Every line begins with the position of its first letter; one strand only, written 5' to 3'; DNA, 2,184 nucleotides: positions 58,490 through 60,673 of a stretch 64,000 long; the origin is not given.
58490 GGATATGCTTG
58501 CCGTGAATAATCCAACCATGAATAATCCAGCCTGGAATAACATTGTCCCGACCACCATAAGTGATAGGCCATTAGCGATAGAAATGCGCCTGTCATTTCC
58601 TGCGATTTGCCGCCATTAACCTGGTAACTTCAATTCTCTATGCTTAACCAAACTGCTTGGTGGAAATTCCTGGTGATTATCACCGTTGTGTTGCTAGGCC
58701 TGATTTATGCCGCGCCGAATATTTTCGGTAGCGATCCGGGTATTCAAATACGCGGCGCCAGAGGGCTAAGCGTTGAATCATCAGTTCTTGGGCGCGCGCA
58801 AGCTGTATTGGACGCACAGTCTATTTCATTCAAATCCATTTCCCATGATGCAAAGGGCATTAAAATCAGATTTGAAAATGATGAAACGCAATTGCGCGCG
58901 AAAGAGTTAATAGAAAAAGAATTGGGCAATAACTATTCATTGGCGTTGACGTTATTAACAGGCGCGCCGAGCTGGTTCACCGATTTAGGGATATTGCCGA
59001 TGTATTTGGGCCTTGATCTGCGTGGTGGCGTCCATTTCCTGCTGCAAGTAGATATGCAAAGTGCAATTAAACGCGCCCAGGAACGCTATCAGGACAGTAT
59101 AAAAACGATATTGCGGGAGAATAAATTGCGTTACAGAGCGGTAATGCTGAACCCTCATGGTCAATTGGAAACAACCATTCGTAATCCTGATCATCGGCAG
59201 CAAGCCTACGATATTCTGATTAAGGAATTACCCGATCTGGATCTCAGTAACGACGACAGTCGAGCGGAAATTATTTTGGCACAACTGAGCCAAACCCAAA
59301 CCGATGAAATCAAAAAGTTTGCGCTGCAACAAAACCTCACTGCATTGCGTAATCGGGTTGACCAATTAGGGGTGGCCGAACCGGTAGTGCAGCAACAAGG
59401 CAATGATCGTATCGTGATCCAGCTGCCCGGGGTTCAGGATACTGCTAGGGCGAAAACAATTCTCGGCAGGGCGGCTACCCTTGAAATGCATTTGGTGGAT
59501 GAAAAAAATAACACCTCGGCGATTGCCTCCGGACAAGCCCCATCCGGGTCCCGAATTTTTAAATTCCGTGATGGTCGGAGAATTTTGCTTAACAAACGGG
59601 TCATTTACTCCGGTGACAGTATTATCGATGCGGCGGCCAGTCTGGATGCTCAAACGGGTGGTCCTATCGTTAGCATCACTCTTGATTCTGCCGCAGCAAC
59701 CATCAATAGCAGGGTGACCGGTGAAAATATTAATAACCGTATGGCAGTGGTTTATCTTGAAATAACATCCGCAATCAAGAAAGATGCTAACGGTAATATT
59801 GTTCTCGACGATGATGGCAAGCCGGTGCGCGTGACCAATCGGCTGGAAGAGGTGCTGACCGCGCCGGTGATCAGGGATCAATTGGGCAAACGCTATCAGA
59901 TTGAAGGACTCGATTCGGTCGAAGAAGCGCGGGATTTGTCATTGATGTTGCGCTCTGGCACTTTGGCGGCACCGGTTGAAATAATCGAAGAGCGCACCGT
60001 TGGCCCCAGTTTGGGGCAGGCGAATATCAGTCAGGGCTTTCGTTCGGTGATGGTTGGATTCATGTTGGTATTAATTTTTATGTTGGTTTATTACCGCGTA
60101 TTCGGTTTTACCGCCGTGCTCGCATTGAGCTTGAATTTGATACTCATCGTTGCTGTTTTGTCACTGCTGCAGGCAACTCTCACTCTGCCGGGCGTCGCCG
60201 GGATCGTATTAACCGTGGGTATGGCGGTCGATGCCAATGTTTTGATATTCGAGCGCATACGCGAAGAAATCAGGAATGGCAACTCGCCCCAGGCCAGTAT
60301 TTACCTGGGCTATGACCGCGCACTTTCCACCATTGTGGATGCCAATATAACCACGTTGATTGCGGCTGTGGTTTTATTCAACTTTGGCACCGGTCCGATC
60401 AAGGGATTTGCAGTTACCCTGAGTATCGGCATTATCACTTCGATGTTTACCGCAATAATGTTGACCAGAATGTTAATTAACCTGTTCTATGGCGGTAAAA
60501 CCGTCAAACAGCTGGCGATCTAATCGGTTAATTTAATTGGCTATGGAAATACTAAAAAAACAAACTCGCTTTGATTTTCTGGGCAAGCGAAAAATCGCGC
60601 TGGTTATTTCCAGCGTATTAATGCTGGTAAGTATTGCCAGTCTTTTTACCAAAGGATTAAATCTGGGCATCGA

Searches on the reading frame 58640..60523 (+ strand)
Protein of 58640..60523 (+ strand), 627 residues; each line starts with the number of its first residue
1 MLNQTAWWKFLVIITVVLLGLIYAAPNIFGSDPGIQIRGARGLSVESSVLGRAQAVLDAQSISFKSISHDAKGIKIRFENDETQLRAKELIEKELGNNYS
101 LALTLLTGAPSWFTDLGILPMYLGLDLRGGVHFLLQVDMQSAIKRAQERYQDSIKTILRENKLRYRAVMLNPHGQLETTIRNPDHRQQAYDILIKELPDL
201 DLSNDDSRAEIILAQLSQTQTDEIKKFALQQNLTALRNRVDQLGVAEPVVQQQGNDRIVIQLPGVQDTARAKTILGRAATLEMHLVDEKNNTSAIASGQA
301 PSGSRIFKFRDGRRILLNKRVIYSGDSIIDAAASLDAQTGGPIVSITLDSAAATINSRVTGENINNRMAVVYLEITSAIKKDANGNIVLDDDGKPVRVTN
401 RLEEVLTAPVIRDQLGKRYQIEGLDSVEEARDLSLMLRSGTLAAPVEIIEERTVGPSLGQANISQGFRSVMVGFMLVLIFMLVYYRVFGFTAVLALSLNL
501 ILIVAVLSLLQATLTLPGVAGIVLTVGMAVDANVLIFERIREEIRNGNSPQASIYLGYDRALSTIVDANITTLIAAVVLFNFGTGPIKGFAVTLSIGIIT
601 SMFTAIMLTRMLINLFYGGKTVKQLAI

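Call 70: search_protein_families(library=pfam, proteins=[window:58640-60523:+], max_evalue=0.00001)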
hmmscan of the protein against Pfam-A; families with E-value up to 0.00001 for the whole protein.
window:58640-60523:+ (627 aa): 7 families
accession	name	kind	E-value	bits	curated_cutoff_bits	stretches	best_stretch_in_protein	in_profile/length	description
PF13721.11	SecD-TM1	-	2.1e-34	118.5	30.5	1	2-103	1-103/103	SecD export protein N-terminal TM region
PF22599.2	SecDF_P1_head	-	1.1e-29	103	27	1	305-444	2-114/114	SecDF, P1 head subdomain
PF21760.3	SecD_1st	-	4.6e-27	93.7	27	1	229-288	1-60/60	Protein translocase subunit SecDF, P1 domain, N-terminal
PF02355.23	SecD_SecF_C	-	4e-23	82.2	20.5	1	446-613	13-183/189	Protein export membrane protein SecD/SecF, C-terminal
PF03176.21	MMPL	-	4.9e-08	32.7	20.5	1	467-609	146-295/333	MMPL family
PF00873.25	ACR_tran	-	5.3e-07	28.2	28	1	462-616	329-489/1021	AcrB/AcrD/AcrF family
PF07549.19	Sec_GG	-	3.8e-06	26.7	20.3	1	116-140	3-27/28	SecD/SecF GG Motif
